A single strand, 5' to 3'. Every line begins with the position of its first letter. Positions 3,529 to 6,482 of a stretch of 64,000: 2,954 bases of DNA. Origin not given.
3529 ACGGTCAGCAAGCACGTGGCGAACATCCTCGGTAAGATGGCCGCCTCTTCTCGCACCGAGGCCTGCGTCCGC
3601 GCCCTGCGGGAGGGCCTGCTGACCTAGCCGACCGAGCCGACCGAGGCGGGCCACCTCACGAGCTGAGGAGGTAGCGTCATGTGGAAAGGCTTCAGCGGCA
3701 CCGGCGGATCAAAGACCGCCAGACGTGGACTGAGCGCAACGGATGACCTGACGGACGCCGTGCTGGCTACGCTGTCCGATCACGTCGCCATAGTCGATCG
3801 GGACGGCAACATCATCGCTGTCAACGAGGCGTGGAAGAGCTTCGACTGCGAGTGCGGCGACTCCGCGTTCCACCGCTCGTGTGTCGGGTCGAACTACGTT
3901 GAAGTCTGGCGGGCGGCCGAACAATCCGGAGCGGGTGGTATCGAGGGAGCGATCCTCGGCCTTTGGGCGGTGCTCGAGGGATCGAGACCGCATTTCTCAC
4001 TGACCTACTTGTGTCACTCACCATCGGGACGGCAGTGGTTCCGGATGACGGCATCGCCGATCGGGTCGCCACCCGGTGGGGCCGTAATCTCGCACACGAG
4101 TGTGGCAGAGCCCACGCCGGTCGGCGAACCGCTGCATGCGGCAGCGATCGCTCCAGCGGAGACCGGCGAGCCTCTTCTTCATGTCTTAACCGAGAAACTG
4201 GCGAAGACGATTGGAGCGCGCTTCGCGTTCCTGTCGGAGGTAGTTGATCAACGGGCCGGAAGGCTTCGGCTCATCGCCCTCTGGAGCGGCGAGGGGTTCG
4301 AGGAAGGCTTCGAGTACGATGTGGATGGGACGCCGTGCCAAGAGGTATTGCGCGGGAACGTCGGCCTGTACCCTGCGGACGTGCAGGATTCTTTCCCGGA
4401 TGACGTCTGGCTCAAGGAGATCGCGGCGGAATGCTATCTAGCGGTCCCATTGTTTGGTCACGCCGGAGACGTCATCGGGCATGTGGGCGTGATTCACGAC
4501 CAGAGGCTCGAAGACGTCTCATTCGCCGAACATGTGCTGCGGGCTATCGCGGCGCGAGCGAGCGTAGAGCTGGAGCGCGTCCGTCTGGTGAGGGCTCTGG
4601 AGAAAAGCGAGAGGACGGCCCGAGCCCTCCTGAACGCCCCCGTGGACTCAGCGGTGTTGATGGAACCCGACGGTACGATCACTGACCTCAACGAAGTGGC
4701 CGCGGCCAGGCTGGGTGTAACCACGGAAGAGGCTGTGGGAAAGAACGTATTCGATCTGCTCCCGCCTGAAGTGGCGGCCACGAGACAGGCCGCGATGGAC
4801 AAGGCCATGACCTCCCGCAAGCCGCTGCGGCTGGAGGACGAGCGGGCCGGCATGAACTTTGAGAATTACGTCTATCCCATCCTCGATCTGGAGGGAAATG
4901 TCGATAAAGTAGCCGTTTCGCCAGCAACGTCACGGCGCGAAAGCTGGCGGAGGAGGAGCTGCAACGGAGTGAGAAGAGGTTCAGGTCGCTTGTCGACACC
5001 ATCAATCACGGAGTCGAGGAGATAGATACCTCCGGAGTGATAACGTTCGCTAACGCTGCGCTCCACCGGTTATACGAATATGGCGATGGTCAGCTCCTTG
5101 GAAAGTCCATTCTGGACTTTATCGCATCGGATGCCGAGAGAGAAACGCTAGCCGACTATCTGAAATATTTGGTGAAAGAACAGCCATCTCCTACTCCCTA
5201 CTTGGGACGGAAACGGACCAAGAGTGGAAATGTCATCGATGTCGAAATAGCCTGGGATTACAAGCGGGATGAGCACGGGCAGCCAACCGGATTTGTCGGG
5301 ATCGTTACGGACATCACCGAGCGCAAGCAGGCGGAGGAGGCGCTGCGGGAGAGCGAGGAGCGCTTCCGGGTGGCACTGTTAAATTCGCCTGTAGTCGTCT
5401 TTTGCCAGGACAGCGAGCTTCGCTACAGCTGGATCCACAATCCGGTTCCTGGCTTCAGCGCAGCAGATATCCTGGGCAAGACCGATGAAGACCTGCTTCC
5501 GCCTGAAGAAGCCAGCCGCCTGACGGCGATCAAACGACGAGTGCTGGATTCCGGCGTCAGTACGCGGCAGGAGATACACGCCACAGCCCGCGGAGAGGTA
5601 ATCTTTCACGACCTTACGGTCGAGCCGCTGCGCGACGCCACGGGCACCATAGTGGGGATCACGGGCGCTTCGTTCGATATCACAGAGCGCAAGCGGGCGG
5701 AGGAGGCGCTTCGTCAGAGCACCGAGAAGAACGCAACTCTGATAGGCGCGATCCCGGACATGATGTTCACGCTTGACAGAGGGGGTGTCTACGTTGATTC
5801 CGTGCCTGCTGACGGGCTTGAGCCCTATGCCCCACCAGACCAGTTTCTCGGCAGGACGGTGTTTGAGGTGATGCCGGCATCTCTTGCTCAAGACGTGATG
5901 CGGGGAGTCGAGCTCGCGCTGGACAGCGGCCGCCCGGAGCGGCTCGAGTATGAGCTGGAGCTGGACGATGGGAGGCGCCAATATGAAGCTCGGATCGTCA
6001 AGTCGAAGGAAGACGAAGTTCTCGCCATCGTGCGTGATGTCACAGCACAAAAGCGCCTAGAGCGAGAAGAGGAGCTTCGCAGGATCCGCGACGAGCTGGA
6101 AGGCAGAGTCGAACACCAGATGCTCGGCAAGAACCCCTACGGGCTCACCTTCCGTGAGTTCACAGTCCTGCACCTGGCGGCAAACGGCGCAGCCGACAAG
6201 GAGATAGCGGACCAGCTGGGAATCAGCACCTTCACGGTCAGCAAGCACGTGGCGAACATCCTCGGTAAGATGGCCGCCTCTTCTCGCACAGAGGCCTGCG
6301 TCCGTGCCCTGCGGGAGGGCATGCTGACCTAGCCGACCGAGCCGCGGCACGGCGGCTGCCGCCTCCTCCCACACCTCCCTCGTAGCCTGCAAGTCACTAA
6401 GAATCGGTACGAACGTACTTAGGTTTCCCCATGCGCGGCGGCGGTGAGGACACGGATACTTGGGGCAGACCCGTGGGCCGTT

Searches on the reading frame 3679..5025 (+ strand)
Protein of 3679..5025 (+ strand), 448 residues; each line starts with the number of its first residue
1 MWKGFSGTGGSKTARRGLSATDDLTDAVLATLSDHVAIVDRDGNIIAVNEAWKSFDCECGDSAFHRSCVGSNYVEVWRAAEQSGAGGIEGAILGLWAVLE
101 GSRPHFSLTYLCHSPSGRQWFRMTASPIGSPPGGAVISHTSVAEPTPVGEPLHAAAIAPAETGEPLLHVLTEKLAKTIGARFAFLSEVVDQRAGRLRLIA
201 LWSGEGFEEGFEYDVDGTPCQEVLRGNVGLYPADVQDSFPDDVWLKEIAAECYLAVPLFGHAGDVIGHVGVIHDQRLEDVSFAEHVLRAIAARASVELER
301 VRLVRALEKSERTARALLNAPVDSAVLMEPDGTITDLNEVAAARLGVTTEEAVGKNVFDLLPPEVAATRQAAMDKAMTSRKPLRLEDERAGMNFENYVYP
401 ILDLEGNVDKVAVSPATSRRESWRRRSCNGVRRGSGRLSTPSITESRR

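Call 13: search_protein_families(library=pfam, proteins=[window:3679-5025:+], max_evalue=0.01)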
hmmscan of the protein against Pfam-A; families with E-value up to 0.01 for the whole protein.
window:3679-5025:+ (448 aa): 4 families
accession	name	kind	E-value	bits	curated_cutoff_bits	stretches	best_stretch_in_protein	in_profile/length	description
PF08448.16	PAS_4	-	5.9e-20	72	23.1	2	326-413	9-100/110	PAS fold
PF00989.32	PAS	-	2.2e-09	37.7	22.6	1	316-382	5-71/113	PAS fold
PF13426.13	PAS_9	-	2.8e-08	34.4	27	1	325-375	4-55/103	PAS domain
PF13188.13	PAS_8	-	0.00011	22.4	21.8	0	322-366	11-55/65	PAS domain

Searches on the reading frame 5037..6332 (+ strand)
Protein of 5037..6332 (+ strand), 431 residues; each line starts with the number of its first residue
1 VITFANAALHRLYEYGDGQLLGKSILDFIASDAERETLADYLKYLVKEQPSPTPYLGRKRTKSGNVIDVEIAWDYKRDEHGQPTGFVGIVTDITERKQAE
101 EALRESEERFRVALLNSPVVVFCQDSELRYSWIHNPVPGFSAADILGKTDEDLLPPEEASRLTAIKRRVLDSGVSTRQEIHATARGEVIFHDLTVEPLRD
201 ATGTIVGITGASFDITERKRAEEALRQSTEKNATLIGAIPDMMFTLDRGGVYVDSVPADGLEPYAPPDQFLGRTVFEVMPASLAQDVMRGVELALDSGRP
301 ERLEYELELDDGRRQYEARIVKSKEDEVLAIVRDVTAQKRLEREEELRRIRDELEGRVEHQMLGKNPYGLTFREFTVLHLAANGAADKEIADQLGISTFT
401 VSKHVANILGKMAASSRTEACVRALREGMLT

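Call 13: search_protein_families(library=pfam, proteins=[window:5037-6332:+], max_evalue=0.01)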
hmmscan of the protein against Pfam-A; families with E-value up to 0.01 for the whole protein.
window:5037-6332:+ (431 aa): 9 families
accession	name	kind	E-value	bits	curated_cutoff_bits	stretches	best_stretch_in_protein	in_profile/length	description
PF08448.16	PAS_4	-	2.2e-35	121.6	23.1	3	116-220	3-110/110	PAS fold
PF13426.13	PAS_9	-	1.5e-17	64.2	27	2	2-95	13-103/103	PAS domain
PF00196.25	GerE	-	7.5e-16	57.9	23.5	1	370-423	3-56/57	Bacterial regulatory proteins, luxR family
PF00989.32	PAS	-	2.1e-15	57.1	22.6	1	2-93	23-113/113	PAS fold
PF08447.18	PAS_3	-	2.1e-07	31.6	25.6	1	3-90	2-89/89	PAS fold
PF12860.13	PAS_7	-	0.0035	17.9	27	0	3-101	18-115/115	PAS fold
PF22381.2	Staph_reg_Sar_Rot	-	0.0037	17.8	27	0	365-406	7-50/85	Transcriptional regulator SarA/Rot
PF04967.18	HTH_10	-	0.0079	16.4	23.1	0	388-412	27-51/53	HTH DNA binding domain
PF13384.12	HTH_23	-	0.0087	16.3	24.6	0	377-404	10-37/50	Homeodomain-like domain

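Call 36: search_protein_families(library=ncbifam, proteins=[window:5037-6332:+], max_evalue=0.001)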
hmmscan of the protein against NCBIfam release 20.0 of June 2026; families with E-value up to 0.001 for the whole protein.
window:5037-6332:+ (431 aa): 34 families (the best 25 are shown)
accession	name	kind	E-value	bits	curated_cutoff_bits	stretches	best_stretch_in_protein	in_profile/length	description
TIGR00229.1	sensory_box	domain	2.7e-37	127.7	22.9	3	2-103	27-126/126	PAS domain S-box protein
NF053781.1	cdiGMPphdstlr2612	equivalog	3.3e-20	71.4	1600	2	76-230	683-841/1268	Tlr1612 family c-di-GMP phosphodiesterase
NF008302.0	PRK11091.1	equivalog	5.3e-13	48.1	838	1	78-240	125-291/779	aerobic respiration two-component sensor histidine kinase ArcB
NF041831.1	NO_HK_NahK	exception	1.3e-12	46.5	1500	1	80-229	292-445/854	hybrid sensor histidine kinase/response regulator NahK/ErcS'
NF052573.1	HisKinEspAMyxo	equivalog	8.9e-12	43.8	1400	2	198-341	226-371/755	serine histidine kinase EspA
NF041777.1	sens_FixL_Rhizob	equivalog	1.1e-11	44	850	2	154-280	46-173/485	sensor protein FixL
NF047785.1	respo_reg_MadR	equivalog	3.4e-11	42.9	300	1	367-429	146-208/209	MadR family response regulator transcription factor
NF047874.1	MASE3_PAS_HK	subfamily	1.3e-09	37.4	560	1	2-104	286-386/655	MASE3 domain-containing sensor histidine kinase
NF052366.1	photon_PedR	equivalog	1.4e-09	37.9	120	1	370-428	3-61/74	photosynthetic electron transport-dependent transcriptional regulator PedR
NF007935.0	PRK10651.1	equivalog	9.1e-09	34.8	250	1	360-427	146-213/216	two-component system response regulator NarL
TIGR02938.1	nifL_nitrog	equivalog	1.3e-08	33.8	242.45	0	2-120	26-142/494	nitrogen fixation negative regulator NifL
TIGR03020.2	EpsA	equivalog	2.1e-08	34.1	170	1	363-424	184-245/247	XrtB/PEP-CTERM-associated transcriptional regulator EpsA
NF007298.0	PRK09776.1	equivalog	2.3e-08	32.4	1135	1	59-247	380-572/1111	diguanylate cyclase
NF007403.0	PRK09935.1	equivalog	4.7e-08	32.9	271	1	369-419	149-199/210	fimbria biosynthesis transcriptional regulator FimZ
NF045595.1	HK_scytonemin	equivalog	1.2e-07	30.5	865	1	83-233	257-409/637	scytonemin biosynthesis sensor histidine kinase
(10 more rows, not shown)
